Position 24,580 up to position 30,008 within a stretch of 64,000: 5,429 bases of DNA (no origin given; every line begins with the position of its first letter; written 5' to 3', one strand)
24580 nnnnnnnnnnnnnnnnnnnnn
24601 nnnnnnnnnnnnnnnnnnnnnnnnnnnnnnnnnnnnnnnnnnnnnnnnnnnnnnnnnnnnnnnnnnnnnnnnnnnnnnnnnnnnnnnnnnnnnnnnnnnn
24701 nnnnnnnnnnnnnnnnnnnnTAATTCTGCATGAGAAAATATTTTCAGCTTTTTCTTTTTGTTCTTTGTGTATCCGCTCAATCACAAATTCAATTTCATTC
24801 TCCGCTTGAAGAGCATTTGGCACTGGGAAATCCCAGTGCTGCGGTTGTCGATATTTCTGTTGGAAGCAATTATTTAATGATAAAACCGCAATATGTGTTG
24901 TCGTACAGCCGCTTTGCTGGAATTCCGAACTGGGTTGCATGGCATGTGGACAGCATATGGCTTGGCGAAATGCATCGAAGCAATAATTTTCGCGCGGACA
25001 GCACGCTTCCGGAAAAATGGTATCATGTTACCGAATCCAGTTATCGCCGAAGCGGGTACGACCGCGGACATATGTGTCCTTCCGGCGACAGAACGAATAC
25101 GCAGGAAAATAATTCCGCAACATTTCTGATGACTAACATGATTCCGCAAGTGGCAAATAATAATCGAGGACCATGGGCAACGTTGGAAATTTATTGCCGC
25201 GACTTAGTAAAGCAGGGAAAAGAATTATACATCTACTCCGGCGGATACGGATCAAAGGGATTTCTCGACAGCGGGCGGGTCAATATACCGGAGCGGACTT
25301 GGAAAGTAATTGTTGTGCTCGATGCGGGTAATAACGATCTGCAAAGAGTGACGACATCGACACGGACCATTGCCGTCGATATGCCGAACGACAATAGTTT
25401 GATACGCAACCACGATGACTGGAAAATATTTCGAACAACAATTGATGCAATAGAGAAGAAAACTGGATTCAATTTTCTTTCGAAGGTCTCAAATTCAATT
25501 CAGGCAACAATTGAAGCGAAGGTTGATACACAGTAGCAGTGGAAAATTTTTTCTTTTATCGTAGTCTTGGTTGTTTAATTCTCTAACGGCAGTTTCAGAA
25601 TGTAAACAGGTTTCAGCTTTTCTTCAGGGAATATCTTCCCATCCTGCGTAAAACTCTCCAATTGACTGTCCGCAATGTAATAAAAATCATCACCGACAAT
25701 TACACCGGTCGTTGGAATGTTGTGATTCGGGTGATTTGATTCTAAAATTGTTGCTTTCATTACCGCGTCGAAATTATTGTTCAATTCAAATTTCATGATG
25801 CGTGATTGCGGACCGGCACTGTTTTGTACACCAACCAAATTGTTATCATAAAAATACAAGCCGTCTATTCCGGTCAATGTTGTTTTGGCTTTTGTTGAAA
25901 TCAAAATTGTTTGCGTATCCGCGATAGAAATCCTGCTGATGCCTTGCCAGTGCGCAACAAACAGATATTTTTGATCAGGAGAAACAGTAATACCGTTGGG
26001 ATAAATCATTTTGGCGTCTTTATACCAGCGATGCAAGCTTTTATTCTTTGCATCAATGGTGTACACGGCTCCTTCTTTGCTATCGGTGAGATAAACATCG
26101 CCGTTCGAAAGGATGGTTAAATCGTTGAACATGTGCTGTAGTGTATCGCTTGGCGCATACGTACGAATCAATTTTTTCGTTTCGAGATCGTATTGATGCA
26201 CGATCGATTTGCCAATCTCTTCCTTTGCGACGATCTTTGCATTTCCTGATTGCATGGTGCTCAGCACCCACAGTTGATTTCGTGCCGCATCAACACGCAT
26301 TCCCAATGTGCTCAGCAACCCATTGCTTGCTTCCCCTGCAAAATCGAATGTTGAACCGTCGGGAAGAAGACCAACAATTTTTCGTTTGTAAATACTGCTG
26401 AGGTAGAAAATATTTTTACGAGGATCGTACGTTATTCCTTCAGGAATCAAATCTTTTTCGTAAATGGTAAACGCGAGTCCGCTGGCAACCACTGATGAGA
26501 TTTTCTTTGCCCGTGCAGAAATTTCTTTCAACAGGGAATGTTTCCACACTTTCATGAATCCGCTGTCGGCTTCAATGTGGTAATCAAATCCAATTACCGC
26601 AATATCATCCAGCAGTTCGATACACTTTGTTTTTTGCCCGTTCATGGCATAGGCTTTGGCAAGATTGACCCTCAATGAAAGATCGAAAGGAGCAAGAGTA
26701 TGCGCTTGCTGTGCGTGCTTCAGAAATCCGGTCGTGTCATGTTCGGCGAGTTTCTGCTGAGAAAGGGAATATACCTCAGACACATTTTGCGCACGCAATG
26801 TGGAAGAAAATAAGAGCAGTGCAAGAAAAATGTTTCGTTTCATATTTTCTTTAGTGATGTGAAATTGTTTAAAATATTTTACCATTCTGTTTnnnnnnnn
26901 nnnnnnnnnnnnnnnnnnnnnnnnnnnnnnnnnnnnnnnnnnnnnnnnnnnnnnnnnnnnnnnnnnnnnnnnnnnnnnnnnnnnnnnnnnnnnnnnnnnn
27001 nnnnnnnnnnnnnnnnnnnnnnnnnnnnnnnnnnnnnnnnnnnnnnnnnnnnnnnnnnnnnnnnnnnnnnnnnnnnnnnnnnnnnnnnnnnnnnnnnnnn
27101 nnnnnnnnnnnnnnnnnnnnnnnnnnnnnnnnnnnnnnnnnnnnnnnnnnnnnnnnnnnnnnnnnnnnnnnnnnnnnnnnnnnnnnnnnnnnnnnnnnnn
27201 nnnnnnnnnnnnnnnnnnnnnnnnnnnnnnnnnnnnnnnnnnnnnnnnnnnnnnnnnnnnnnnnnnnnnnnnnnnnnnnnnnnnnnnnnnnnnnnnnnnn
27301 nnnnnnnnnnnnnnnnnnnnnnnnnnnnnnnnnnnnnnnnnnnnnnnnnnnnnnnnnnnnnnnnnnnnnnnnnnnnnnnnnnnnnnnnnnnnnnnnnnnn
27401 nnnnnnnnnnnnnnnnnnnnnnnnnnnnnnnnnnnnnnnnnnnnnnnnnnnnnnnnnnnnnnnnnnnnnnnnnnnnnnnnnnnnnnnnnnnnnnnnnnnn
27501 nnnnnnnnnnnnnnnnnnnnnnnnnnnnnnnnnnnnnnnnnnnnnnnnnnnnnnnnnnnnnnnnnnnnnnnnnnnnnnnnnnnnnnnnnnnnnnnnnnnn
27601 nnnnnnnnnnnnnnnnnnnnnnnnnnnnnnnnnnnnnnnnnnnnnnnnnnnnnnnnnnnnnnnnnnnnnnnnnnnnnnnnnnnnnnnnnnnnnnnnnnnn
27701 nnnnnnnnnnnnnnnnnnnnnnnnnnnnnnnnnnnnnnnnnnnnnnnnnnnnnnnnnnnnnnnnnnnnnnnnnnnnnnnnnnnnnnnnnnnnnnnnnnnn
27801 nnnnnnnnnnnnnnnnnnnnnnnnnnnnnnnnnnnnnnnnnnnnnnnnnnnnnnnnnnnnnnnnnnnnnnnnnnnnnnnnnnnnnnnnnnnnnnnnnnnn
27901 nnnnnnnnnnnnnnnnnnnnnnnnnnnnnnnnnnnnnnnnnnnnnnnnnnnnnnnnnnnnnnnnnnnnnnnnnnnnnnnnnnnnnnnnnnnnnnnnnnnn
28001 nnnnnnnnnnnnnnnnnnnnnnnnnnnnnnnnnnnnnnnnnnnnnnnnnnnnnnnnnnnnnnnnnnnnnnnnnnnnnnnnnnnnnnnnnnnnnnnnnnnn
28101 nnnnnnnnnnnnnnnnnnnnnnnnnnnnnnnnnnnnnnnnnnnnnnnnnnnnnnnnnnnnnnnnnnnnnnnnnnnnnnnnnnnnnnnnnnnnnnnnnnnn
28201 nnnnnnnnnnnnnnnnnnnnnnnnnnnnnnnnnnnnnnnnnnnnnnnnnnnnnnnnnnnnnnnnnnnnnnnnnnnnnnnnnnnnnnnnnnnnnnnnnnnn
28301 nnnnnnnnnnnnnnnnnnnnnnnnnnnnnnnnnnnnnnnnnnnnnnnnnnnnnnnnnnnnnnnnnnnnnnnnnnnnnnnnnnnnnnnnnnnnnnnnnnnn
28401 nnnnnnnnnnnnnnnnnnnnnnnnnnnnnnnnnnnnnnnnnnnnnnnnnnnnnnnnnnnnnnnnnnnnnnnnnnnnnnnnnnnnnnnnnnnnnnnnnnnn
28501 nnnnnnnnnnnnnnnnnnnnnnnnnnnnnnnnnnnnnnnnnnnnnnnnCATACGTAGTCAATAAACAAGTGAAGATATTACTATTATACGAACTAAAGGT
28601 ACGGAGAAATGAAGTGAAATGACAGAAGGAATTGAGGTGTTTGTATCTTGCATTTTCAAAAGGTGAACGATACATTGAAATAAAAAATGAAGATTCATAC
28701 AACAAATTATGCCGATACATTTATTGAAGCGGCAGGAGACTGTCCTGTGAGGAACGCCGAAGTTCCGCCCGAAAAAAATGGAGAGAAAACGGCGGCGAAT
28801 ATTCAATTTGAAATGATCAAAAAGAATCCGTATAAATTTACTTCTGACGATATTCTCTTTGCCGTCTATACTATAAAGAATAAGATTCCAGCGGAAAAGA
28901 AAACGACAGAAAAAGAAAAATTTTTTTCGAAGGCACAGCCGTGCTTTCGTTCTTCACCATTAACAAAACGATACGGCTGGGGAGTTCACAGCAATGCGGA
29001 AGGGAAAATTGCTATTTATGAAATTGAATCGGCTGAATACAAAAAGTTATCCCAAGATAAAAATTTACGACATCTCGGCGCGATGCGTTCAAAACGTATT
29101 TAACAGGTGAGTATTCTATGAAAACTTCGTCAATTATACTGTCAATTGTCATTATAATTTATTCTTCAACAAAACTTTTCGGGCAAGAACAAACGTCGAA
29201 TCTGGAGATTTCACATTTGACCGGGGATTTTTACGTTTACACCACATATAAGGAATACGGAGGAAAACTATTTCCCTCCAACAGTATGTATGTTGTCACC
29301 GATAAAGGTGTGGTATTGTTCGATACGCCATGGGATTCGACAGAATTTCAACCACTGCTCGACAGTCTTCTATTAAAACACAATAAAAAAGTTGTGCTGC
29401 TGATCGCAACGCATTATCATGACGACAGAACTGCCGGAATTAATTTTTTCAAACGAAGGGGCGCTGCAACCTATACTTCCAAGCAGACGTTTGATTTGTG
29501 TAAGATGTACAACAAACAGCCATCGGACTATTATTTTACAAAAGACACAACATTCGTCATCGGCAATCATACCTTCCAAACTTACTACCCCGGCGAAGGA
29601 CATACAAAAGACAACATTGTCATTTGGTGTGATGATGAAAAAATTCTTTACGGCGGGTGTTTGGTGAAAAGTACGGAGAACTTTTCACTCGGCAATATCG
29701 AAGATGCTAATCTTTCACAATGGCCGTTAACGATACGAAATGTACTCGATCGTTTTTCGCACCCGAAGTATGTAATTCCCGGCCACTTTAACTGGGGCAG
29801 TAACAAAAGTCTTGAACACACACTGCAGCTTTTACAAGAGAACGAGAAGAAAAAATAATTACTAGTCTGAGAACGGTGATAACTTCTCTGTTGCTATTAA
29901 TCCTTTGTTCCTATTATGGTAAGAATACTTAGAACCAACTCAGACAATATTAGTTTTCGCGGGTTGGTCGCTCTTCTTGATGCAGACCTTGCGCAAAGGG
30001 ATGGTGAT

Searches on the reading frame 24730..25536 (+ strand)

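Call 14: search_protein_families(library=pfam, proteins=[window:24730-25536:+], max_evalue=0.001)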
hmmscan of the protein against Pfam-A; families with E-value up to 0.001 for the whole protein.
window:24730-25536:+ (268 aa): 1 family
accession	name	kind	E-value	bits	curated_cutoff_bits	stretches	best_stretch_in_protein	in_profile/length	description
PF01223.29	Endonuclease_NS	-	3.1e-56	191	23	1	44-254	13-221/223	DNA/RNA non-specific endonuclease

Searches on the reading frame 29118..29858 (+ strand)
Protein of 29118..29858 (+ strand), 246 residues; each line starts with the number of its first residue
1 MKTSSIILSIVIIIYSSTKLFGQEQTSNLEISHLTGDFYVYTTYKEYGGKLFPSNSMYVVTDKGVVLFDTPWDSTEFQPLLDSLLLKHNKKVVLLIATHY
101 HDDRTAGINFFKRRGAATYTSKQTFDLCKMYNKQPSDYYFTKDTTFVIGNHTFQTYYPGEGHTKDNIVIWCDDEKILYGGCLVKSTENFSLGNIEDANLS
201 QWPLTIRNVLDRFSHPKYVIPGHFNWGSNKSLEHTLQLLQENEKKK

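Call 14: search_protein_families(library=pfam, proteins=[window:29118-29858:+], max_evalue=0.001)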
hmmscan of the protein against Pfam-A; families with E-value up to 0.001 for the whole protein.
window:29118-29858:+ (246 aa): 1 family
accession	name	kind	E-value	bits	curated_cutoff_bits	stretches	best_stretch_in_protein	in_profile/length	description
PF00753.33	Lactamase_B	-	4.2e-15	56.6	22.7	1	51-223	3-196/196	Metallo-beta-lactamase superfamily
